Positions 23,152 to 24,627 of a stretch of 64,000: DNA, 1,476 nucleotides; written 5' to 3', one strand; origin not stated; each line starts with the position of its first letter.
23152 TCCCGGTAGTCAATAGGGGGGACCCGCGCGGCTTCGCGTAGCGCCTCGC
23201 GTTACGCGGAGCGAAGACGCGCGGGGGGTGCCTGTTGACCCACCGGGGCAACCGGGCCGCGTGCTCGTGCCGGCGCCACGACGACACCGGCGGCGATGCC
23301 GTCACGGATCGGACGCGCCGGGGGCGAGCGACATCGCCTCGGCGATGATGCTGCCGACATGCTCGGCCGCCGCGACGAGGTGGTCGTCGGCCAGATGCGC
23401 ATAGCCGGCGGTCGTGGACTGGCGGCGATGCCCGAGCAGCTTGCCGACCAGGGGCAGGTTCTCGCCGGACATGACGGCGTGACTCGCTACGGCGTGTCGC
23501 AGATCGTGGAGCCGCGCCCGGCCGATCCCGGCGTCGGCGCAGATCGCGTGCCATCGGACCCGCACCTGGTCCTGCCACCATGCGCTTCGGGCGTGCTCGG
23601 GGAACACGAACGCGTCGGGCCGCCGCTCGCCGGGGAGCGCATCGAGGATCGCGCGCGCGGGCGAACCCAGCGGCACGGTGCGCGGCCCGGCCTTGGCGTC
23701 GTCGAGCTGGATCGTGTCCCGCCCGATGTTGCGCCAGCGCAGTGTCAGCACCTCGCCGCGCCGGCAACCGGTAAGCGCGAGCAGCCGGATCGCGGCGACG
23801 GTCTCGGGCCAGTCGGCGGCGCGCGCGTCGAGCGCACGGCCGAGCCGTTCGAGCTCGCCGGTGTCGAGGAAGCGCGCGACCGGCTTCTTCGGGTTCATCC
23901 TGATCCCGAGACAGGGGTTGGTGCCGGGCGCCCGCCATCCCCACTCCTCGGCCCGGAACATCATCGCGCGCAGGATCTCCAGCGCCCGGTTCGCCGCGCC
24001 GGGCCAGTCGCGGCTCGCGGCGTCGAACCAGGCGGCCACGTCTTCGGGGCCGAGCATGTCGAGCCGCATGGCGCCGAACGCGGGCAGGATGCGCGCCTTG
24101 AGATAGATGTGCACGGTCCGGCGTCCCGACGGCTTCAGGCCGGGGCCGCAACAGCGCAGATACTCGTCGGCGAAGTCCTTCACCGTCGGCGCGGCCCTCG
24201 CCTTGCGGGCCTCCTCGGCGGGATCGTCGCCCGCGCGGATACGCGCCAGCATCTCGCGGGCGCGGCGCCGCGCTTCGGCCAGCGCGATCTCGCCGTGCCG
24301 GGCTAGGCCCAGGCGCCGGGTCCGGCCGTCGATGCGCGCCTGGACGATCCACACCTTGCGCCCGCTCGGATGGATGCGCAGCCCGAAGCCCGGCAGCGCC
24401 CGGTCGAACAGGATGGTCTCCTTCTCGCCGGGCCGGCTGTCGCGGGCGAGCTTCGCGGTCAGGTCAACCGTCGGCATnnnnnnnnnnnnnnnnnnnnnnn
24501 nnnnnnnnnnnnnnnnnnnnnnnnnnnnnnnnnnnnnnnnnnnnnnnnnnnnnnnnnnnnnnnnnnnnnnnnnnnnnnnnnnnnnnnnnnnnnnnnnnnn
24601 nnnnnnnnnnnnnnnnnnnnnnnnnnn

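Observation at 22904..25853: Cargo-less two-integrase integrative element inserted inside a protein-coding kinase gene, with a 12-bp core duplication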

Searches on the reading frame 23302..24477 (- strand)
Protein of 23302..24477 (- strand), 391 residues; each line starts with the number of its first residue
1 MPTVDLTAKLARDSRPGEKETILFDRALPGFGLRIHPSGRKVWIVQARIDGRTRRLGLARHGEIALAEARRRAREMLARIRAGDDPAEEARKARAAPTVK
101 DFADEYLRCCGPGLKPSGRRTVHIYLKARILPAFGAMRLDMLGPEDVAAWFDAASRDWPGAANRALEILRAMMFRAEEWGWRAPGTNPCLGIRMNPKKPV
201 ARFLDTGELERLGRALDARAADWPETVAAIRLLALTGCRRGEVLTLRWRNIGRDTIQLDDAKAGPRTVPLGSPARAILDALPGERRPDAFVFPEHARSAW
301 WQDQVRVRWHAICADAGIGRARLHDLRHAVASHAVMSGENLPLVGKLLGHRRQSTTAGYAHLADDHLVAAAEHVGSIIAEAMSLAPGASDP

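Call 3: search_protein_families(library=pfam, proteins=[window:23302-24477:-], max_evalue=0.01)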
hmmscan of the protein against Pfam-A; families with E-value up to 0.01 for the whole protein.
window:23302-24477:- (391 aa): 3 families
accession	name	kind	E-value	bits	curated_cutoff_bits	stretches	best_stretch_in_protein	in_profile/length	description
PF00589.27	Phage_integrase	-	1.6e-20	74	27.1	1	203-365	2-171/172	Phage integrase family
PF13356.12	Arm-DNA-bind_3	-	3.6e-16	59.5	27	1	8-92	3-82/83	Arm DNA-binding domain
PF14659.12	Phage_int_SAM_3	-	3.6e-06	27.5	22.6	1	98-150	1-53/58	Phage integrase, N-terminal SAM-like domain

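Call 31: search_protein_families(library=ncbifam, proteins=[window:23302-24477:-], max_evalue=0.001)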
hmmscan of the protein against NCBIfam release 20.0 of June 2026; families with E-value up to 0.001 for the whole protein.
window:23302-24477:- (391 aa): 7 families
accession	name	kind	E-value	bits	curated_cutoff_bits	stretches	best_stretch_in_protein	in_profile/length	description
NF040815.2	recomb_XerA_Arch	equivalog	9.6e-15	54.8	220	1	197-367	90-259/263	site-specific tyrosine recombinase/integron integrase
TIGR02224.1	recomb_XerC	equivalog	1.3e-14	54.3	335.15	1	187-369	89-284/295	tyrosine recombinase XerC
TIGR02225.1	recomb_XerD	equivalog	5.1e-14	52.3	329.6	1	198-371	98-283/290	site-specific tyrosine recombinase XerD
NF001399.0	PRK00283.1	subfamily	8.9e-14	51.4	279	1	140-370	49-291/300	tyrosine recombinase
TIGR02249.1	integrase_gron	subfamily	3.3e-06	26.7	265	1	312-366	249-304/315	integron integrase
NF002331.0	PRK01287.1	subfamily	6.9e-06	25.3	371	1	203-370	141-320/365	site-specific tyrosine recombinase XerC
NF003462.0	PRK05084.1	equivalog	3.3e-05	22.8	267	1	323-374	305-356/360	tyrosine recombinase XerS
